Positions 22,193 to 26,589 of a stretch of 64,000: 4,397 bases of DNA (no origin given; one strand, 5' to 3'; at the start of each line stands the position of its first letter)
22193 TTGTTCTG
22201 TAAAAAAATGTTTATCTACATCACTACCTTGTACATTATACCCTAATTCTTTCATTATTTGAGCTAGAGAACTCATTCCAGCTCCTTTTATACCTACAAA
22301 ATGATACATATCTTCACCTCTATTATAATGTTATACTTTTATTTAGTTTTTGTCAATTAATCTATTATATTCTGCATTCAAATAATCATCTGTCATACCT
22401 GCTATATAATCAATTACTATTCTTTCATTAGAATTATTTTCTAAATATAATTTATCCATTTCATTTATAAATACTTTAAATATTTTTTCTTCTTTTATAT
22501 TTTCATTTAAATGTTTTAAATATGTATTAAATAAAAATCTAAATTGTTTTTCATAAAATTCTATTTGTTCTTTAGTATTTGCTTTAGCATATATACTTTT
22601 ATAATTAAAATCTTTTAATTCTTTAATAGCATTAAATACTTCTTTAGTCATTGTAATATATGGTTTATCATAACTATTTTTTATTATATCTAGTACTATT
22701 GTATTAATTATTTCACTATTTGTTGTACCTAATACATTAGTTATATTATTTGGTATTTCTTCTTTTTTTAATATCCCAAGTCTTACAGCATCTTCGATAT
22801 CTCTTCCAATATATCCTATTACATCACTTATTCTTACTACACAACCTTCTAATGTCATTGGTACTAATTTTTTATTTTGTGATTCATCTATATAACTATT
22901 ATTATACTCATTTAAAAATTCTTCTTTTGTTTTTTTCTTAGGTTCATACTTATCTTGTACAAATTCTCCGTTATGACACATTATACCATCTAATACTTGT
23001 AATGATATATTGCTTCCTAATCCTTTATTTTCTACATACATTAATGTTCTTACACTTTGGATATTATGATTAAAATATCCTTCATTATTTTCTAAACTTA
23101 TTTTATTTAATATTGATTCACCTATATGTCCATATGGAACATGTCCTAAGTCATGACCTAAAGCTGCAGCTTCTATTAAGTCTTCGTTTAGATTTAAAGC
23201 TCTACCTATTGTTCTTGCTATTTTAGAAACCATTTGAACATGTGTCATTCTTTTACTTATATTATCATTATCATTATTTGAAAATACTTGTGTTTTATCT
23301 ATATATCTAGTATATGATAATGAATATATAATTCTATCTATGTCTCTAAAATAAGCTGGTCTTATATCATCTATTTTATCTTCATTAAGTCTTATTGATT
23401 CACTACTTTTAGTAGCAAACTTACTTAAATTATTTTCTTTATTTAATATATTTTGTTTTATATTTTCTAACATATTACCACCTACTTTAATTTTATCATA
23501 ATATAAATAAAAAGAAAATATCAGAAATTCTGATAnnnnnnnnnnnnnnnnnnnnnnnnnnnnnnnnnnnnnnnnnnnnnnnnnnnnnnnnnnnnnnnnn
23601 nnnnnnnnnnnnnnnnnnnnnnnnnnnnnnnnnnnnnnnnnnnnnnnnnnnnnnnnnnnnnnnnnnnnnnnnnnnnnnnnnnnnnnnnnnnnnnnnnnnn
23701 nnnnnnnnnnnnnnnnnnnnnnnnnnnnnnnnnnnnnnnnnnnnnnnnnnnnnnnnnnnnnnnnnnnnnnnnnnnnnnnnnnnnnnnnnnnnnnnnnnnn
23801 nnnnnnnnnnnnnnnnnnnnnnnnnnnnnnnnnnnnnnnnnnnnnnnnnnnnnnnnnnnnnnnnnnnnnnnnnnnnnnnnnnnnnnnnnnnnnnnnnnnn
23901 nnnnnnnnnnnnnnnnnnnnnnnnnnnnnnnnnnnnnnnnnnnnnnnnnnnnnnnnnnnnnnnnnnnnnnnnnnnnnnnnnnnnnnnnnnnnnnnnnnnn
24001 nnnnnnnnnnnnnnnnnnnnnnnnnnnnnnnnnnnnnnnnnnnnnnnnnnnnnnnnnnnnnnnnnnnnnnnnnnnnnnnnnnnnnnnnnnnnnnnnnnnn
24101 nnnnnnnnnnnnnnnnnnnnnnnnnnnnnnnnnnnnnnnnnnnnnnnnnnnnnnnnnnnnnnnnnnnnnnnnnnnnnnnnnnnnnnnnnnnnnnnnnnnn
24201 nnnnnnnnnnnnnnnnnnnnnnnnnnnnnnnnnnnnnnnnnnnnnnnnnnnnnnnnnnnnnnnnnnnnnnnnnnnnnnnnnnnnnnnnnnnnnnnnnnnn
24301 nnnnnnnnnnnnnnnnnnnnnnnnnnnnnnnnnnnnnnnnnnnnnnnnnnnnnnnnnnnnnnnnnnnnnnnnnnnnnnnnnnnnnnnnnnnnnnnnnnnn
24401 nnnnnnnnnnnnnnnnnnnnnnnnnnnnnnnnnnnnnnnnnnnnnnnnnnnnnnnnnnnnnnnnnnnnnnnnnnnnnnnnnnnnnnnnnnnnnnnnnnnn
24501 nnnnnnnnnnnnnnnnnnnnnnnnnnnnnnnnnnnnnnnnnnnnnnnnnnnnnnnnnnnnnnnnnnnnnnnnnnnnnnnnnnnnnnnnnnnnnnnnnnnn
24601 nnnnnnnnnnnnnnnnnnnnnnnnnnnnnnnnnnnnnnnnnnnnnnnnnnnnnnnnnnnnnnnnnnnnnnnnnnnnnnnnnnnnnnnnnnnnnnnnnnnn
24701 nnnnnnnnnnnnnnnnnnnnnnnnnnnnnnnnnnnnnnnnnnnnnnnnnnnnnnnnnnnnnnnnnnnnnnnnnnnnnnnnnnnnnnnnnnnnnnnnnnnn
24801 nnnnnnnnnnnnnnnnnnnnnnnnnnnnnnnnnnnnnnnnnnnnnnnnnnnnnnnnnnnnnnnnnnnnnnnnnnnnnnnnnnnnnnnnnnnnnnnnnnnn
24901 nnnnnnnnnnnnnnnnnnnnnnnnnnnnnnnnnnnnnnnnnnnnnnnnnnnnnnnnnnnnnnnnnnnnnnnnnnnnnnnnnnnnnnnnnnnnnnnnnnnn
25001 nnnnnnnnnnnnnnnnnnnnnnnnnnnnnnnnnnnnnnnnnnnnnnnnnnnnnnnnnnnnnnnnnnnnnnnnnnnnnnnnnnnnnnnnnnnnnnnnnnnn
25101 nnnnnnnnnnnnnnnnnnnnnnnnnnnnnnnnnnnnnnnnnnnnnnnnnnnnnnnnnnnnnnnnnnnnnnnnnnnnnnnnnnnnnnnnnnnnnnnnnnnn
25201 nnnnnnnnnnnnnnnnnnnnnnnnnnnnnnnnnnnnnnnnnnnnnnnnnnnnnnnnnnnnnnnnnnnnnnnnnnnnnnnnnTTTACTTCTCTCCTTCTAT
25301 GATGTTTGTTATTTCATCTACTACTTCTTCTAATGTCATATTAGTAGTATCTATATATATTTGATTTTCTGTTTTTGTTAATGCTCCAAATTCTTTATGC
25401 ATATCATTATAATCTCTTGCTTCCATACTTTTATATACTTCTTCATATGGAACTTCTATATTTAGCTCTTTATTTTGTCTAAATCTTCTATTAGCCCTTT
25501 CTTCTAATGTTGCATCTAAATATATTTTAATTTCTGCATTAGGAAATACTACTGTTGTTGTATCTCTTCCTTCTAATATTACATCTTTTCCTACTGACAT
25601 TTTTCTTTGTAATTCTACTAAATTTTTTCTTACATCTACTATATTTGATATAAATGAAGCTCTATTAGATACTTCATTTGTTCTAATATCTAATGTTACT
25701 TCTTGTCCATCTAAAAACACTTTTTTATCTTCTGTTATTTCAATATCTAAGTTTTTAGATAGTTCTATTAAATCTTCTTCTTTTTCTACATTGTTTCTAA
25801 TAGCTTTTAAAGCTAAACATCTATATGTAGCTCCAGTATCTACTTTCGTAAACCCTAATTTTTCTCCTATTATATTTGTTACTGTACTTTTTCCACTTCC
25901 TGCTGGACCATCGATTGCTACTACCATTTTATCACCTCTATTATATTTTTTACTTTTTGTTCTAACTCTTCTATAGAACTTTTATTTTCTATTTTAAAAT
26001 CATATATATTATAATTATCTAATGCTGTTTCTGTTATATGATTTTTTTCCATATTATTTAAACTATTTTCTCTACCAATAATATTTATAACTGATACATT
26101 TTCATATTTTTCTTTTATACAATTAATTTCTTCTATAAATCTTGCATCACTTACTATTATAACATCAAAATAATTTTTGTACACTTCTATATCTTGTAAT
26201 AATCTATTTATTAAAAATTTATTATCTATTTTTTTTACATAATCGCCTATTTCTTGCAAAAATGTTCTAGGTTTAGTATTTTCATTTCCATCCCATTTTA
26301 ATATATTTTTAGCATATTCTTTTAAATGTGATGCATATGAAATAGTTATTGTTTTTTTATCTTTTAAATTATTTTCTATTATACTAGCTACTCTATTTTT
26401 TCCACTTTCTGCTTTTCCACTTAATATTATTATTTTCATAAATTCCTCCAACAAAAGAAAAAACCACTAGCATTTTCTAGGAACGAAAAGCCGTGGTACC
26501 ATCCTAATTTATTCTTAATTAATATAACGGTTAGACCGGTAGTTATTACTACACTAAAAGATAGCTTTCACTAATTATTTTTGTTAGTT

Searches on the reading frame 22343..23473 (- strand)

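Call 4: search_protein_families(library=pfam, proteins=[window:22343-23473:-])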
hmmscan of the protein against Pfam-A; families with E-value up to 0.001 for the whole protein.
window:22343-23473:- (376 aa): 2 families
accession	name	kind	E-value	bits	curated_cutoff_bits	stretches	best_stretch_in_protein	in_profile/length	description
PF13286.11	HD_assoc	-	5.4e-12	46.5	22.2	1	273-371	1-91/91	Phosphohydrolase-associated domain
PF01966.28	HD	-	1.3e-11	45.2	22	1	76-218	2-112/116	HD domain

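Call 29: search_protein_families(library=ncbifam, proteins=[window:22343-23473:-], max_evalue=0.001)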
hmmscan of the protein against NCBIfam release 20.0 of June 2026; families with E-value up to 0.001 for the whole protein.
window:22343-23473:- (376 aa): 13 families
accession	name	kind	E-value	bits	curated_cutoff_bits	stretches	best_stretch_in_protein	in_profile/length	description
NF002327.0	PRK01286.1-2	equivalog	1.7e-89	300.3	393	1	4-372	3-336/345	deoxyguanosinetriphosphate triphosphohydrolase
NF002329.0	PRK01286.1-4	equivalog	1.6e-72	244.6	494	2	4-171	2-166/342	deoxyguanosinetriphosphate triphosphohydrolase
NF002326.0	PRK01286.1-1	equivalog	2.4e-50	171.9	390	2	12-240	5-218/379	deoxyguanosinetriphosphate triphosphohydrolase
TIGR01353.1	dGTP_triPase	subfamily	2.5e-50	172.1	152.35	2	38-240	2-226/389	dGTP triphosphohydrolase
NF002328.0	PRK01286.1-3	equivalog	3.1e-48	164.7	467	2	17-240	16-237/404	deoxyguanosinetriphosphate triphosphohydrolase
NF041026.1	antiphage_dGTPase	exception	9.7e-39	133.7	400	2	30-184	8-173/425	anti-phage deoxyguanosine triphosphatase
NF002330.0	PRK01286.1-5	equivalog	7.1e-38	130.7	511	2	28-236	15-212/384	deoxyguanosinetriphosphate triphosphohydrolase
NF002829.0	PRK03007.1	equivalog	1.5e-33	116.3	385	1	28-236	17-231/425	deoxyguanosinetriphosphate triphosphohydrolase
NF003701.1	PRK05318.1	subfamily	2.2e-32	112.5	383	3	30-168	9-159/426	anti-phage deoxyguanosine triphosphatase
NF002205.0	PRK01096.1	equivalog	9.1e-24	84.3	439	2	28-124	15-127/444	deoxyguanosinetriphosphate triphosphohydrolase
NF003429.0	PRK04926.1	equivalog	1.4e-17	63.8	405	1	32-125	23-135/500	dGTPase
NF045665.1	NTPtran_DVU1551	equivalog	0.00041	19.5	315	1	72-116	215-264/359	DVU_1551 family NTP transferase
NF009343.0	PRK12703.1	equivalog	0.00082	18.3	434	0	75-120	188-233/339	tRNA (cytidine(56)-2'-O)-methyltransferase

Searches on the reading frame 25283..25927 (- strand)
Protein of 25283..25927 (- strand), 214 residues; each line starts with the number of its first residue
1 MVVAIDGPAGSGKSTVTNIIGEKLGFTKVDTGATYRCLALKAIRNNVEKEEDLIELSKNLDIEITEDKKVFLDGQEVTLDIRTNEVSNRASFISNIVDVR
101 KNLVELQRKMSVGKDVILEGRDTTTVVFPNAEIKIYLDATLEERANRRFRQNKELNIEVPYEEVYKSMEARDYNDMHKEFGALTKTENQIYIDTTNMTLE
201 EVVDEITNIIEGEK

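Call 4: search_protein_families(library=pfam, proteins=[window:25283-25927:-])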
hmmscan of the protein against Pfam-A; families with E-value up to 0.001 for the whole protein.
window:25283-25927:- (214 aa): 4 families
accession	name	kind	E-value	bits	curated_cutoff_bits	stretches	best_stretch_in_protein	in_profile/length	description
PF02224.24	Cytidylate_kin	-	4.4e-67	226.3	26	1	3-211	1-210/211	Cytidylate kinase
PF13238.12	AAA_18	-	5e-09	37.1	29.4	1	3-153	1-113/128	AAA domain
PF13189.12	Cytidylate_kin2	-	1.1e-05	26.2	28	1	2-172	1-147/176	Cytidylate kinase-like family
PF13207.12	AAA_17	-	1.8e-05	25.5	27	1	7-74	2-78/136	AAA domain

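Call 29: search_protein_families(library=ncbifam, proteins=[window:25283-25927:-], max_evalue=0.001)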
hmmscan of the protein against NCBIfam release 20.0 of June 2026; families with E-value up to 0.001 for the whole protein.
window:25283-25927:- (214 aa): 10 families
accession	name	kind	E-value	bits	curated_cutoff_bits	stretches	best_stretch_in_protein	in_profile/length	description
TIGR00017.1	cmk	equivalog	8.8e-64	215.1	135.55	1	1-207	3-214/217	(d)CMP kinase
NF010004.0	PRK13477.1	equivalog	9.6e-56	189.2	524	1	2-209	287-502/514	bifunctional pantoate--beta-alanine ligase/(d)CMP kinase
NF008816.0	PRK11860.1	equivalog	7.6e-50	169.7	943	1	2-211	445-655/662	bifunctional 3-phosphoshikimate 1-carboxyvinyltransferase/cytidylate kinase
NF007071.0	PRK09518.1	equivalog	9.5e-46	156.6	953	1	2-212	6-227/706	bifunctional cytidylate kinase/GTPase Der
TIGR02173.1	cyt_kin_arch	equivalog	1.3e-12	48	102.1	2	1-66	1-67/169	(d)CMP kinase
NF003012.0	PRK03839.1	equivalog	3e-08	33.8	152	1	1-75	1-73/180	putative kinase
NF040667.1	hom_kin_desulfo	exception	3.8e-06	26.9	197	1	3-51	3-54/163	homoserine kinase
NF005115.0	PRK06547.1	equivalog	8.1e-05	22.1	173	0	1-27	16-43/172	hypothetical protein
NF011099.0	PRK14526.1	equivalog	0.00047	19.9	223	0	4-69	4-72/211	adenylate kinase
TIGR00041.1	DTMP_kinase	equivalog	0.00079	19.2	83.25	0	114-206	114-196/196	dTMP kinase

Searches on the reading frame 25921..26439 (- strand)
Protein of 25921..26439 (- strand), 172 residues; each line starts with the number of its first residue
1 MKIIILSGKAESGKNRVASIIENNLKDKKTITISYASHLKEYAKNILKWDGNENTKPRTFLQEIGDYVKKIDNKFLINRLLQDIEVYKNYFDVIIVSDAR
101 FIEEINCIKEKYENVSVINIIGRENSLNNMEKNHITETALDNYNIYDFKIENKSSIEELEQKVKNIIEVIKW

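Call 4: search_protein_families(library=pfam, proteins=[window:25921-26439:-])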
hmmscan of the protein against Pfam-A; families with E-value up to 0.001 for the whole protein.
window:25921-26439:- (172 aa): 3 families
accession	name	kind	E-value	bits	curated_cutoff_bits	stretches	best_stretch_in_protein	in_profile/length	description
PF04275.20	P-mevalo_kinase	-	6.3e-10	39.4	33.8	1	6-113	1-113/114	Phosphomevalonate kinase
PF21448.3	DNMK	-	1.3e-09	38.5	27.1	1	49-162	122-232/232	Deoxynucleotide monophosphate kinase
PF00838.24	TCTP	-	0.0008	20.2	24.3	1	10-75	58-125/164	Translationally controlled tumour protein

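Call 29: search_protein_families(library=ncbifam, proteins=[window:25921-26439:-], max_evalue=0.001)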
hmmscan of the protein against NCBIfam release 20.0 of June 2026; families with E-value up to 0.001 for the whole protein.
window:25921-26439:- (172 aa): 1 family
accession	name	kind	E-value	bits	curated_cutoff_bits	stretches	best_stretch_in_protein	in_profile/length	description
TIGR01223.1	Pmev_kin_anim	equivalog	1.4e-05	25.2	188.15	1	3-171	1-182/185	phosphomevalonate kinase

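Call 53: search_solved_structures(query=window:25921-26439:-, max_evalue=1, show_alignments=1)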
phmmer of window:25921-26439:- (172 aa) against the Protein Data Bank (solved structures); distinct sequences matched with E-value up to 1: 6.
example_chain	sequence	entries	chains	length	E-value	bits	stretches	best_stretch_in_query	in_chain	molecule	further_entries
3ch4_B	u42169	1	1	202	3.7e-05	27.4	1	3-171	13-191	Phosphomevalonate kinase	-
1dek_A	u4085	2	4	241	5.3e-05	26.9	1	58-169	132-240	DEOXYNUCLEOSIDE MONOPHOSPHATE KINASE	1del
7xnd_B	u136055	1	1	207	0.1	16.3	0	3-170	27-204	Phosphomevalonate kinase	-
2hqo_A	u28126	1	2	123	0.12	16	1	88-149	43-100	Putative TRANSCRIPTIONAL REGULATOR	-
2pln_A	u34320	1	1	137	0.17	15.5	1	88-149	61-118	Response regulator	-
2hqr_A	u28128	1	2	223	0.3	14.7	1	88-149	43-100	Putative TRANSCRIPTIONAL REGULATOR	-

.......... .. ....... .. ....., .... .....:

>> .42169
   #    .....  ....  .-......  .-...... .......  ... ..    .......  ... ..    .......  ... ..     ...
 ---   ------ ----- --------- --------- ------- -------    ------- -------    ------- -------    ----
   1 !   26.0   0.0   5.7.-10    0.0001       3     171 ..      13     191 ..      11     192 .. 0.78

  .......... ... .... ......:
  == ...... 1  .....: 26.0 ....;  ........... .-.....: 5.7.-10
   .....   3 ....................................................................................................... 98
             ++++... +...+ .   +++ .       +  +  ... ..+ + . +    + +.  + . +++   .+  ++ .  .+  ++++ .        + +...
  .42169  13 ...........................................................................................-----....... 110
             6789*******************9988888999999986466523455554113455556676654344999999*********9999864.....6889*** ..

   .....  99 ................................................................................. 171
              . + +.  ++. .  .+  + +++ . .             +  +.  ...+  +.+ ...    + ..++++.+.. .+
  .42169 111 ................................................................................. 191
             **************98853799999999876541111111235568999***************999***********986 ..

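Call 54: search_protein_families(library=phrogs, proteins=[window:25921-26439:-], max_evalue=0.001)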
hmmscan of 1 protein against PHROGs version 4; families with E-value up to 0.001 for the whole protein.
window:25921-26439:- (172 aa): 1 family
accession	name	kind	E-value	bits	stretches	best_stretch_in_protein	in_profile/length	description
phrog_139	-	other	5e-31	109.3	1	1-171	83-264/342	deoxynucleoside monophosphate kinase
